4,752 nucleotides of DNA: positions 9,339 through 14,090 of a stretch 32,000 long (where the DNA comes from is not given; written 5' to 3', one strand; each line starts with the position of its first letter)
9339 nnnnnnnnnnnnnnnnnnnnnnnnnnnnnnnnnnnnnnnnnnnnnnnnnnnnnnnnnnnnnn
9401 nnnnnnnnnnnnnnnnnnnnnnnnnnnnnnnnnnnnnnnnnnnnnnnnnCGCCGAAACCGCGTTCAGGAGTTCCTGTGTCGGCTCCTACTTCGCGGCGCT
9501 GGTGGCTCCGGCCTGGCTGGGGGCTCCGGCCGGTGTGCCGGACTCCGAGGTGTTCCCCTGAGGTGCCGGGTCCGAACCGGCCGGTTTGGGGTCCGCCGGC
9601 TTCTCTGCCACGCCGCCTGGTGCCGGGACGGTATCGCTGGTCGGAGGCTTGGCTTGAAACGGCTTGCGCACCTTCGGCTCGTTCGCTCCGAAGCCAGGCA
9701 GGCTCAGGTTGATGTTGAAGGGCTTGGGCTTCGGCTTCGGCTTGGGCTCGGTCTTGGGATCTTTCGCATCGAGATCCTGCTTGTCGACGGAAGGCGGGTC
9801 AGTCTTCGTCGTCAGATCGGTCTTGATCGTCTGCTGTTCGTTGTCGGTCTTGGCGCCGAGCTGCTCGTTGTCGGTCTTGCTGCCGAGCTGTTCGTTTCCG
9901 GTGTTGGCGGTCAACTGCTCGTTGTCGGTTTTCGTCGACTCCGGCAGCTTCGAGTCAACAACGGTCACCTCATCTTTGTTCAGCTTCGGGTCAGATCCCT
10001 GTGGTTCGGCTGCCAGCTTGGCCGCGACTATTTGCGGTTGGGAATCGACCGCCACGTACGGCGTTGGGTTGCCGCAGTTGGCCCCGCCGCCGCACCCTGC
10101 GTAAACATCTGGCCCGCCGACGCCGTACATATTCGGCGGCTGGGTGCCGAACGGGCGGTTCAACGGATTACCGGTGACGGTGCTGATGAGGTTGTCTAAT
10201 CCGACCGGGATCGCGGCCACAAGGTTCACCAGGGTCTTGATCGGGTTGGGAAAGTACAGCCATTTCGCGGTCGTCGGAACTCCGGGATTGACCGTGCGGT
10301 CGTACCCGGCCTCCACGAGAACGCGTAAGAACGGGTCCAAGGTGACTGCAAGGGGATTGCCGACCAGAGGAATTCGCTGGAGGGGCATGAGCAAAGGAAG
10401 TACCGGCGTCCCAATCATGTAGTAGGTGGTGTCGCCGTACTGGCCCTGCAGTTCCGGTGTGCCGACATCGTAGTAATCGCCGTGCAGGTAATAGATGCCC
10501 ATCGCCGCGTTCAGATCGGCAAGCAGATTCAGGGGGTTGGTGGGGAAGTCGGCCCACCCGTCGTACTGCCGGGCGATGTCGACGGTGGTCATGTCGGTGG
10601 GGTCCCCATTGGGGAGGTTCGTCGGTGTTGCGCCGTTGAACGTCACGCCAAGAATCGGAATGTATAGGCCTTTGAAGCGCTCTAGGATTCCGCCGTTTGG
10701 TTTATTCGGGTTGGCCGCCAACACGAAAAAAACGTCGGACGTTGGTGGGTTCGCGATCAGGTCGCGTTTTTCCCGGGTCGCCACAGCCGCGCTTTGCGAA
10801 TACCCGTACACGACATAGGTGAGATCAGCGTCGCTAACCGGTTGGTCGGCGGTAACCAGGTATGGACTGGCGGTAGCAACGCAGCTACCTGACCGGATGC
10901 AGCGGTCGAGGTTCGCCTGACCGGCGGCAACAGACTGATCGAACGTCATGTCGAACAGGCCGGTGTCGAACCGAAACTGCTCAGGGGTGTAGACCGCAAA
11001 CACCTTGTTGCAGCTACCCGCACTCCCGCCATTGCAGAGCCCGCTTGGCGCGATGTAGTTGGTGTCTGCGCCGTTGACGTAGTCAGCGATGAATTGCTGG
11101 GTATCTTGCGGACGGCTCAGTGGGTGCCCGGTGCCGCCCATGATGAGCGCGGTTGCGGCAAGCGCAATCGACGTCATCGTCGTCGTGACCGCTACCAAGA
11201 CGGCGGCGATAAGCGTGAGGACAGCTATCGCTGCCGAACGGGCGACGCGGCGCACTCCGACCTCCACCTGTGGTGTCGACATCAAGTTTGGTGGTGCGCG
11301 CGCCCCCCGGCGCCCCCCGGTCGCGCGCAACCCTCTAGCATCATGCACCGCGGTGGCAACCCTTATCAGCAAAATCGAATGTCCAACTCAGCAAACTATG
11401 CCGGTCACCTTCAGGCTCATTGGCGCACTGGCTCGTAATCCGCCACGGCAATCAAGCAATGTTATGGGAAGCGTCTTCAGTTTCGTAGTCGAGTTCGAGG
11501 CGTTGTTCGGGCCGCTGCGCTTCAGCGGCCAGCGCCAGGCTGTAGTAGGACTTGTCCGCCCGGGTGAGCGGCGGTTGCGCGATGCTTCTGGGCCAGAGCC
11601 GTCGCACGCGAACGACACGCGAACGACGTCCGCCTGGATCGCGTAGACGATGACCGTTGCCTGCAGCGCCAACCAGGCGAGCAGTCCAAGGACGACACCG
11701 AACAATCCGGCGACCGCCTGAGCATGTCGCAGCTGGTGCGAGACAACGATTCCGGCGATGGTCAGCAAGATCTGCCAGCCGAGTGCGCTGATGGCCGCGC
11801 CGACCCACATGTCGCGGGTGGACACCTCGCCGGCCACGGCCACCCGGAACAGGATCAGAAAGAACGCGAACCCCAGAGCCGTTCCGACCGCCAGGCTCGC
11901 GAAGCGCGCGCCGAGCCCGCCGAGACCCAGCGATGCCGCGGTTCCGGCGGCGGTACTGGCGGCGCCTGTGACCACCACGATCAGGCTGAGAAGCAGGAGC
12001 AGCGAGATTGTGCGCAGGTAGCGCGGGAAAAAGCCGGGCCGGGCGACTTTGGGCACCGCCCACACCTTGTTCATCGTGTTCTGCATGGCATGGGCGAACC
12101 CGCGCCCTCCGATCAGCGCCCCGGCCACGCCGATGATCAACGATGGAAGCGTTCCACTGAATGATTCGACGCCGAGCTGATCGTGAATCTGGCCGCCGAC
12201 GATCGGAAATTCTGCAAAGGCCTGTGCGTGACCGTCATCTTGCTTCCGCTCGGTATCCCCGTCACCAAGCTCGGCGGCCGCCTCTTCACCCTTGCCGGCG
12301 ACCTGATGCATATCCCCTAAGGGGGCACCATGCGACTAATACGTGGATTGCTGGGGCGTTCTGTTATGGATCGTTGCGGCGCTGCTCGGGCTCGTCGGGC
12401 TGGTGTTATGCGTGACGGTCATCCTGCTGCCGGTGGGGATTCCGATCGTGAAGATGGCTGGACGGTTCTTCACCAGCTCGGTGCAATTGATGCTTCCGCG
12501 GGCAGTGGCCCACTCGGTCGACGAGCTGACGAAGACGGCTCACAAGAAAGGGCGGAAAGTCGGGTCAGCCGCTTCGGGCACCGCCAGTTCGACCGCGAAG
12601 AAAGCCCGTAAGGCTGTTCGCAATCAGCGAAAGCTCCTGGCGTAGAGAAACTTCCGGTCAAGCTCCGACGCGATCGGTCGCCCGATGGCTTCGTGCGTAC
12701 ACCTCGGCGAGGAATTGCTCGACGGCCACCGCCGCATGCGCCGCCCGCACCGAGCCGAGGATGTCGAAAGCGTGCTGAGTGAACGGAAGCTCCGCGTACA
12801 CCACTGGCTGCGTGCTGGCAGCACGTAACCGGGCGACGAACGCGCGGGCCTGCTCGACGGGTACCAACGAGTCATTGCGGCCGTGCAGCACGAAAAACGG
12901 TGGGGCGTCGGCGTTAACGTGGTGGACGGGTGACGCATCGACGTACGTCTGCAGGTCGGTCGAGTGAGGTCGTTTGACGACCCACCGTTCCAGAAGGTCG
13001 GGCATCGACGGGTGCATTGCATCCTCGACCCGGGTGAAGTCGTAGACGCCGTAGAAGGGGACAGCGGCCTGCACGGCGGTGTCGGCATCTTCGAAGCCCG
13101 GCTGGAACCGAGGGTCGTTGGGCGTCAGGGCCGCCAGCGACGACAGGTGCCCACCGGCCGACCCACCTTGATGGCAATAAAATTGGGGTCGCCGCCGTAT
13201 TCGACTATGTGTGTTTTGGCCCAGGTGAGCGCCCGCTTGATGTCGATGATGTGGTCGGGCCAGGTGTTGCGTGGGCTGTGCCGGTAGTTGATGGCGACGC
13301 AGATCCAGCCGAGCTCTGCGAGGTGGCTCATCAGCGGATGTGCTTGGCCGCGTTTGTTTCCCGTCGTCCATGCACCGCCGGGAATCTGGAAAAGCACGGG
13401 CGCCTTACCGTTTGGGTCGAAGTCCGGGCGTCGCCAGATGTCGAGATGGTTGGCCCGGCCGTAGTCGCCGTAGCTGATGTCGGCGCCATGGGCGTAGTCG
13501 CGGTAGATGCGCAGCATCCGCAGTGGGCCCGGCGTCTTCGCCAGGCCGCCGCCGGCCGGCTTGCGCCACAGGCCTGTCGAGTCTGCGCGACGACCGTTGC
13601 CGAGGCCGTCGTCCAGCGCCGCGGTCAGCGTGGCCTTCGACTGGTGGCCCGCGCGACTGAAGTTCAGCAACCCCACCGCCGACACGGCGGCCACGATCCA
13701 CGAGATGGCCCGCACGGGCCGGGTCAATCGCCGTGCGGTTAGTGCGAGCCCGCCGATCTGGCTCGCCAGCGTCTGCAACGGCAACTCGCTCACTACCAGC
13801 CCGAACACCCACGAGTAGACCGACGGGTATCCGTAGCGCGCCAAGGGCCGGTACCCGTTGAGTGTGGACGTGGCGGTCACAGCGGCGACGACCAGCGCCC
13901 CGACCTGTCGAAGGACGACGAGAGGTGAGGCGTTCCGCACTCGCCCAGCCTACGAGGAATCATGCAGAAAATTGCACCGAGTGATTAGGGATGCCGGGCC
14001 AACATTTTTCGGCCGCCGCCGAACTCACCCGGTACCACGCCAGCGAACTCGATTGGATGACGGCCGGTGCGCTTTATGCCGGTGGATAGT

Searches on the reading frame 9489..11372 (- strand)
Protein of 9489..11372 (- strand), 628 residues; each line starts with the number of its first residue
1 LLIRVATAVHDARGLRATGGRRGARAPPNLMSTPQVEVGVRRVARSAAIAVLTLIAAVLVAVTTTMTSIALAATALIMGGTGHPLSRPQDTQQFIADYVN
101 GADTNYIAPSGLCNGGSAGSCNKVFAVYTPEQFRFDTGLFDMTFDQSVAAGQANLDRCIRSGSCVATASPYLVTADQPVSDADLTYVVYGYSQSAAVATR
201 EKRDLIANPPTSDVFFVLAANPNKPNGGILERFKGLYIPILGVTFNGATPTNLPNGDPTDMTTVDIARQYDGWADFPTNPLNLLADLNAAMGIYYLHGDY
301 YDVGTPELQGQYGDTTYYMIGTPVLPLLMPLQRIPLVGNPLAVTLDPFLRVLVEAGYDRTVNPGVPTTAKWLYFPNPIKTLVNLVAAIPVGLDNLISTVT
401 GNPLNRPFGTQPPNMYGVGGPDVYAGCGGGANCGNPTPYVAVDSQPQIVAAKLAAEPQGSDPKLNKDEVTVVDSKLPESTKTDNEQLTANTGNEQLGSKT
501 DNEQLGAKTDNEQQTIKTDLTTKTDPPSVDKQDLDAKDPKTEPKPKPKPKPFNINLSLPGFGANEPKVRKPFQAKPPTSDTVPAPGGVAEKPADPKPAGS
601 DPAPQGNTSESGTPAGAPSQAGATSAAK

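Call 9: search_protein_families(library=ncbifam, proteins=[window:9489-11372:-], max_evalue=0.00001)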
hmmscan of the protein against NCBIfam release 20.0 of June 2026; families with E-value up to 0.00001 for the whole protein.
window:9489-11372:- (628 aa): 1 family
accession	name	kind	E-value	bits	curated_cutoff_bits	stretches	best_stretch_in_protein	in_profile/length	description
NF041570.1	acyltasePE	equivalog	2.2e-06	27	580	0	263-364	216-325/351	acyltransferase PE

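Call 63: search_protein_families(library=pfam, proteins=[window:9489-11372:-], max_evalue=0.001)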
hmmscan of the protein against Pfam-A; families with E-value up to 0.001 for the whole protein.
window:9489-11372:- (628 aa): 1 family
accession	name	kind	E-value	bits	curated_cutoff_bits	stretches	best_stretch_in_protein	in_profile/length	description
PF08237.17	PE-PPE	-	3.5e-66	223.4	21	1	126-358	7-228/228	PE-PPE domain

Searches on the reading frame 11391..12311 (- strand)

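Call 9: search_protein_families(library=ncbifam, proteins=[window:11391-12311:-], max_evalue=0.00001)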
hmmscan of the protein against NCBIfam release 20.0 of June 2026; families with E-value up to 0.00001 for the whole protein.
window:11391-12311:- (307 aa): 0 families

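Call 63: search_protein_families(library=pfam, proteins=[window:11391-12311:-], max_evalue=0.001)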
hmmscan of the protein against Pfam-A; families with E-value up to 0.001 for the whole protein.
window:11391-12311:- (307 aa): 1 family
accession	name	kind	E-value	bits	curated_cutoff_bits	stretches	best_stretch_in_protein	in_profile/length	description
PF03631.20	Virul_fac_BrkB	-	1.1e-20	74.8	33.7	1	38-225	56-249/259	Virulence factor BrkB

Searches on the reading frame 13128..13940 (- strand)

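Call 9: search_protein_families(library=ncbifam, proteins=[window:13128-13940:-], max_evalue=0.00001)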
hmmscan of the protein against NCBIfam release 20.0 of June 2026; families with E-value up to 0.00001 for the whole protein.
window:13128-13940:- (271 aa): 2 families
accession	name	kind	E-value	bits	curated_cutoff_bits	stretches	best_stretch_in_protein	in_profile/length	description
NF052354.1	EstLipQMycob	equivalog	6.3e-57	193.1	700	1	33-260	37-245/418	esterase LipQ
NF058653.1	LipP1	equivalog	2.3e-08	33.2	350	1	176-257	67-148/300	LipP1 family hormone-sensitive lipase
